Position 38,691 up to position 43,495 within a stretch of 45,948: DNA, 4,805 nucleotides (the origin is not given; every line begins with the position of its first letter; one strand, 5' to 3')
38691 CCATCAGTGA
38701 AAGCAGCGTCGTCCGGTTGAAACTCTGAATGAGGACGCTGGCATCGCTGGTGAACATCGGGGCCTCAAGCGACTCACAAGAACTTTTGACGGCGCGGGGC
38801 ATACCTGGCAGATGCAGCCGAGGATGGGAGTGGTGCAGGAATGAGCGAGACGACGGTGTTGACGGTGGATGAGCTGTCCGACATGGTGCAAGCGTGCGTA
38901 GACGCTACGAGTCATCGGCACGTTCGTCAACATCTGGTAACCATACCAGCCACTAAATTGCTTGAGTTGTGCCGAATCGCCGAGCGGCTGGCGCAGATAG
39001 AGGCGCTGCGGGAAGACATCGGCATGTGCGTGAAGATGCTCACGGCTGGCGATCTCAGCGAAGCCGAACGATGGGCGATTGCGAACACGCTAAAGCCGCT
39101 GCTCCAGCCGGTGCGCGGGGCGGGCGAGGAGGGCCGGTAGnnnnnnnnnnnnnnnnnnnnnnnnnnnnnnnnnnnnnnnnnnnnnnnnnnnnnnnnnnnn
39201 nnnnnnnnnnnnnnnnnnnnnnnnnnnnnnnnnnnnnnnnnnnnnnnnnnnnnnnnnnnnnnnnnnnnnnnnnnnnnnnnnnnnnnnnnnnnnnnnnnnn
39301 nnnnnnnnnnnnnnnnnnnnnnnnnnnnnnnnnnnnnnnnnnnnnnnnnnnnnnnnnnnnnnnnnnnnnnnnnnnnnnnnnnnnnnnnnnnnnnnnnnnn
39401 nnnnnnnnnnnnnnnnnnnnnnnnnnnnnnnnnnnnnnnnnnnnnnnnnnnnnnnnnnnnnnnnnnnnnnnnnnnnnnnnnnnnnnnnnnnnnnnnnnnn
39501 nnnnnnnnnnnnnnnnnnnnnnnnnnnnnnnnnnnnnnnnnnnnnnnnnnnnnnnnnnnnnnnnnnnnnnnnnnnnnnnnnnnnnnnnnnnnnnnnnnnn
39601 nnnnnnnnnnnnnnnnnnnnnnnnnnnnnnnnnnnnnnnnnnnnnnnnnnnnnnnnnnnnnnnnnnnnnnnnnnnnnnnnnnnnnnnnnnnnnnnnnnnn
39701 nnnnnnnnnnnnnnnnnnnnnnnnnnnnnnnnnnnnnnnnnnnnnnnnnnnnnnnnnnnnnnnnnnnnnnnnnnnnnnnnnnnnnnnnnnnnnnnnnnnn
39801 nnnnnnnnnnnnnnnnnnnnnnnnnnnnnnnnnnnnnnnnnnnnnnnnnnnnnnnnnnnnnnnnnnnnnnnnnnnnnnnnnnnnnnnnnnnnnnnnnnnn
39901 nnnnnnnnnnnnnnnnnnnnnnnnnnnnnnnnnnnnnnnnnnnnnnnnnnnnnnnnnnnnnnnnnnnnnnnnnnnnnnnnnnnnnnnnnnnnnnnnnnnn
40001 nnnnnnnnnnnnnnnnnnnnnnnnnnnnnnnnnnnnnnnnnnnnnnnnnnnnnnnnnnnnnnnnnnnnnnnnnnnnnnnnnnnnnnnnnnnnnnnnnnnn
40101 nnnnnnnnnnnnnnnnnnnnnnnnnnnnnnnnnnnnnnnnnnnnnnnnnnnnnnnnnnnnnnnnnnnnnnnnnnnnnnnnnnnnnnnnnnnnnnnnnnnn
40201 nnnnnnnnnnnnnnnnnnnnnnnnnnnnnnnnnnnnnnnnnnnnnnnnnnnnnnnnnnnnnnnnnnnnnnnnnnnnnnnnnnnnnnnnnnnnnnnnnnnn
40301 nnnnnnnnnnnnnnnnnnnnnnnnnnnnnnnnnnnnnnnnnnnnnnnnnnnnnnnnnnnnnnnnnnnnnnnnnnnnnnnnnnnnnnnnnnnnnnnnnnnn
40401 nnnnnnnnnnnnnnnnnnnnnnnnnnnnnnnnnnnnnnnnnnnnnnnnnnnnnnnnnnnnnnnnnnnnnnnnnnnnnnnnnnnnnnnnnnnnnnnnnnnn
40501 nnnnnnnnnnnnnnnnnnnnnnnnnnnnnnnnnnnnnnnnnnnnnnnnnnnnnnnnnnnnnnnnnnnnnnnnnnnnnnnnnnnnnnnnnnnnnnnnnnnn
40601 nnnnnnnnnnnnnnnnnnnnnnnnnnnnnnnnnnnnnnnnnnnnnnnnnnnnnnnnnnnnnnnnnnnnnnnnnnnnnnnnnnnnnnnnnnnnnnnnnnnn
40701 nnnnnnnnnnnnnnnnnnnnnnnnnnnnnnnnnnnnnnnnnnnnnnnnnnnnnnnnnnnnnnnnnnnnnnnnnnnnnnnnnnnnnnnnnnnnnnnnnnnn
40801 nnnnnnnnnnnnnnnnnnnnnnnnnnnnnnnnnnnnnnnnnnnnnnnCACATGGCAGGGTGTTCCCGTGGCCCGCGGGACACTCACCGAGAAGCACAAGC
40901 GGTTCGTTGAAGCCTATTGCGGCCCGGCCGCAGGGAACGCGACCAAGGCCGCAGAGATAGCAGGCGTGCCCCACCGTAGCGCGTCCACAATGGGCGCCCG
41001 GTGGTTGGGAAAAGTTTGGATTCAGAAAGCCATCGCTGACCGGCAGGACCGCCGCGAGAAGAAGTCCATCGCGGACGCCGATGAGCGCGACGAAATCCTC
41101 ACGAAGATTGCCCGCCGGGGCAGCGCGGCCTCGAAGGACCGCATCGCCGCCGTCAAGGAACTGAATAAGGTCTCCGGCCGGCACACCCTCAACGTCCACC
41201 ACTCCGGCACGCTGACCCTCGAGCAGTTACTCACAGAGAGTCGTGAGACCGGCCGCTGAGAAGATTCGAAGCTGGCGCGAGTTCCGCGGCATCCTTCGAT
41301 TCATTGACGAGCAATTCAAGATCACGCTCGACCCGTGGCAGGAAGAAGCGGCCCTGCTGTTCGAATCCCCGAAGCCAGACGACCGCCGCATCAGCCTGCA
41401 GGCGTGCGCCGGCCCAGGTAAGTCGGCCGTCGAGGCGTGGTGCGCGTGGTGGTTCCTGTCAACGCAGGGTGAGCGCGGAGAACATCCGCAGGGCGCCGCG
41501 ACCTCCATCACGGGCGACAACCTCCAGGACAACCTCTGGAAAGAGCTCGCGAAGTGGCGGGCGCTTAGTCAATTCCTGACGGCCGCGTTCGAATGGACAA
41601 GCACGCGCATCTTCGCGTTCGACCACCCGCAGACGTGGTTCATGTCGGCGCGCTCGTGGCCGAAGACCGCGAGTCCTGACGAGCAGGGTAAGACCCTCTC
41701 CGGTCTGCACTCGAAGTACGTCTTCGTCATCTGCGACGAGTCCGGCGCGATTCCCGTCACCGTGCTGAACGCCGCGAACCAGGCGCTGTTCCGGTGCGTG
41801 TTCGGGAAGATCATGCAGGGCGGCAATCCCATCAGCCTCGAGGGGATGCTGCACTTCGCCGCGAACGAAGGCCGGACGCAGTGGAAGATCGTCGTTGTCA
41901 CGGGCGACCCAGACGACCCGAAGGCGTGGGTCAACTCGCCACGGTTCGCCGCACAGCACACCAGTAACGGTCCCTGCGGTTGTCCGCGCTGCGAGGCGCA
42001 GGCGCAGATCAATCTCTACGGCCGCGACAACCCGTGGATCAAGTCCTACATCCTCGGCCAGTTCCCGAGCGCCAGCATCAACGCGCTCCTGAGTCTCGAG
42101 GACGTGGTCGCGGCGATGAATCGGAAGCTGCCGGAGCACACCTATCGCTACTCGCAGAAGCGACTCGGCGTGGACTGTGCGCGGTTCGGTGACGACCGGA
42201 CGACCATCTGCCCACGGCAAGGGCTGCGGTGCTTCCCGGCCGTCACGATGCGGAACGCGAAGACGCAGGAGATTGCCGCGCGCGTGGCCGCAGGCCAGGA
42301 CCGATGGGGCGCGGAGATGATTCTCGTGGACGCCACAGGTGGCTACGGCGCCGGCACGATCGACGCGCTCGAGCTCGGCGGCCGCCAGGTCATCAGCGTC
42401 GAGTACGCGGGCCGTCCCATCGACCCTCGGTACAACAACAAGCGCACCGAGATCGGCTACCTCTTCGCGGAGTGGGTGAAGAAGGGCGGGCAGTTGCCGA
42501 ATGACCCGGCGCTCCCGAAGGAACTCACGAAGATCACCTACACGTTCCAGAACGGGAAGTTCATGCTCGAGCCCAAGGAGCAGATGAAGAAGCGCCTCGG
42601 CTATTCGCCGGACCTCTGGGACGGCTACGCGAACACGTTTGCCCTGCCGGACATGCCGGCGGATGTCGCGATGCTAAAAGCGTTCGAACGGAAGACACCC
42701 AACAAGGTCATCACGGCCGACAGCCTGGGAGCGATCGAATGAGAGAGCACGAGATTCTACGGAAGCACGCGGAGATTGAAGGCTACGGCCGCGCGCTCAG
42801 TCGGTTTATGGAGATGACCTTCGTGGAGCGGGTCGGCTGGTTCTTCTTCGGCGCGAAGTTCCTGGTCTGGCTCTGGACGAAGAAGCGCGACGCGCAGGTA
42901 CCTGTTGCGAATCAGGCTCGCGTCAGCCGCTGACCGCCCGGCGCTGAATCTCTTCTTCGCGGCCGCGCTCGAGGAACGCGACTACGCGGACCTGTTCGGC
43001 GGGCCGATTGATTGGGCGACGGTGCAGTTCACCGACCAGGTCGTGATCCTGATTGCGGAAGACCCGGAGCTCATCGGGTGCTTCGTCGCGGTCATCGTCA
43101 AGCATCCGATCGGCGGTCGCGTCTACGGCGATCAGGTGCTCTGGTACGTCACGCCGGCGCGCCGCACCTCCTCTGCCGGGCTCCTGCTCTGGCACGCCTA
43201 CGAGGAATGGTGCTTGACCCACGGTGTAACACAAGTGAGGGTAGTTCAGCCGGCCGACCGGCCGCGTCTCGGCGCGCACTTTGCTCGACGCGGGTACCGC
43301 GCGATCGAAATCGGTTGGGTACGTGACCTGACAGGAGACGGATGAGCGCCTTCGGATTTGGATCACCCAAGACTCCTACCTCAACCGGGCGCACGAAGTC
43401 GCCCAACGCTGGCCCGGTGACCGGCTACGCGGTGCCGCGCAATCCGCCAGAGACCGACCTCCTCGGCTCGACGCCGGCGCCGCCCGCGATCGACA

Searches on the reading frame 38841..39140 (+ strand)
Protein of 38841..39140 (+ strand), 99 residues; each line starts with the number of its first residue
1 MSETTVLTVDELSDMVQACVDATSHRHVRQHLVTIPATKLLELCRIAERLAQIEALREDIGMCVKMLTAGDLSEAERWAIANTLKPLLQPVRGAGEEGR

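Call 32: search_protein_families(library=phrogs, proteins=[window:38841-39140:+], max_evalue=0.001)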
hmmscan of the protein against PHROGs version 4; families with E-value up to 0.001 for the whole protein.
window:38841-39140:+ (99 aa): 1 family
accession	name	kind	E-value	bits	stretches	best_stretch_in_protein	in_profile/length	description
phrog_6120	-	unknown function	0.00033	21.6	1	16-50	19-53/64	-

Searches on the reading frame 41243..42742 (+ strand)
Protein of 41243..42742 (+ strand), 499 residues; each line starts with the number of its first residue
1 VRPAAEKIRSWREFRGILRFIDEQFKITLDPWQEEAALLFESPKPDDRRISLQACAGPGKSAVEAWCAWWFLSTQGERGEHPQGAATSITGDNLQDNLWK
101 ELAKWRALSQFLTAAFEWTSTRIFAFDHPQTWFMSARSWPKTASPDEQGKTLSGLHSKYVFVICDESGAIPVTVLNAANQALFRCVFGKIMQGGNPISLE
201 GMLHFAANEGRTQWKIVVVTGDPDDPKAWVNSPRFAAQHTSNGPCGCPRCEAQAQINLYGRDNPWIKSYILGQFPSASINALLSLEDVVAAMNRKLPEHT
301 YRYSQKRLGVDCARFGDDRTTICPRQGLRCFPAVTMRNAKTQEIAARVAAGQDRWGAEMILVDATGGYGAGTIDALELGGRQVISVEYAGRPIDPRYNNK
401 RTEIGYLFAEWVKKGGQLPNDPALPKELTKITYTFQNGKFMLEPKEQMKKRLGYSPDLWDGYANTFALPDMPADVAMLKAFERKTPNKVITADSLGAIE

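Call 16: search_protein_families(library=pfam, proteins=[window:41243-42742:+], max_evalue=0.001)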
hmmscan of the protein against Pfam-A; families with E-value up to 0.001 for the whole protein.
window:41243-42742:+ (499 aa): 0 families

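Call 32: search_protein_families(library=phrogs, proteins=[window:41243-42742:+], max_evalue=0.001)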
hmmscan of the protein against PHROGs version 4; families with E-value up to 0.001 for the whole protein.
window:41243-42742:+ (499 aa): 2 families
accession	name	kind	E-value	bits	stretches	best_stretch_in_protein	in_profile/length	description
phrog_2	-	head and packaging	1.3e-21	78.1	1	6-471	231-596/807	terminase large subunit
phrog_5902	-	unknown function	7.7e-15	56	1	22-179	27-176/359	-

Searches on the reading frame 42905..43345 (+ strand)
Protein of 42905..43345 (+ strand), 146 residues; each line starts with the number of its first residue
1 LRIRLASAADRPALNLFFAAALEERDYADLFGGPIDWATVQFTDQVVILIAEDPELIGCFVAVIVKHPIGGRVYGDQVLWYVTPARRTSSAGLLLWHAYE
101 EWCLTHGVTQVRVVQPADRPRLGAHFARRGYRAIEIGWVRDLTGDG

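Call 16: search_protein_families(library=pfam, proteins=[window:42905-43345:+], max_evalue=0.001)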
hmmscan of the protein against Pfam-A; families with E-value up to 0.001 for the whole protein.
window:42905-43345:+ (146 aa): 0 families

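Call 32: search_protein_families(library=phrogs, proteins=[window:42905-43345:+], max_evalue=0.001)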
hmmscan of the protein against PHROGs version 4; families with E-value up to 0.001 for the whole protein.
window:42905-43345:+ (146 aa): 1 family
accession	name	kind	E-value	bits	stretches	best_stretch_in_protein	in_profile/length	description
phrog_1249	-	other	4.9e-09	37.2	1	1-135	8-150/180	acetyltransferase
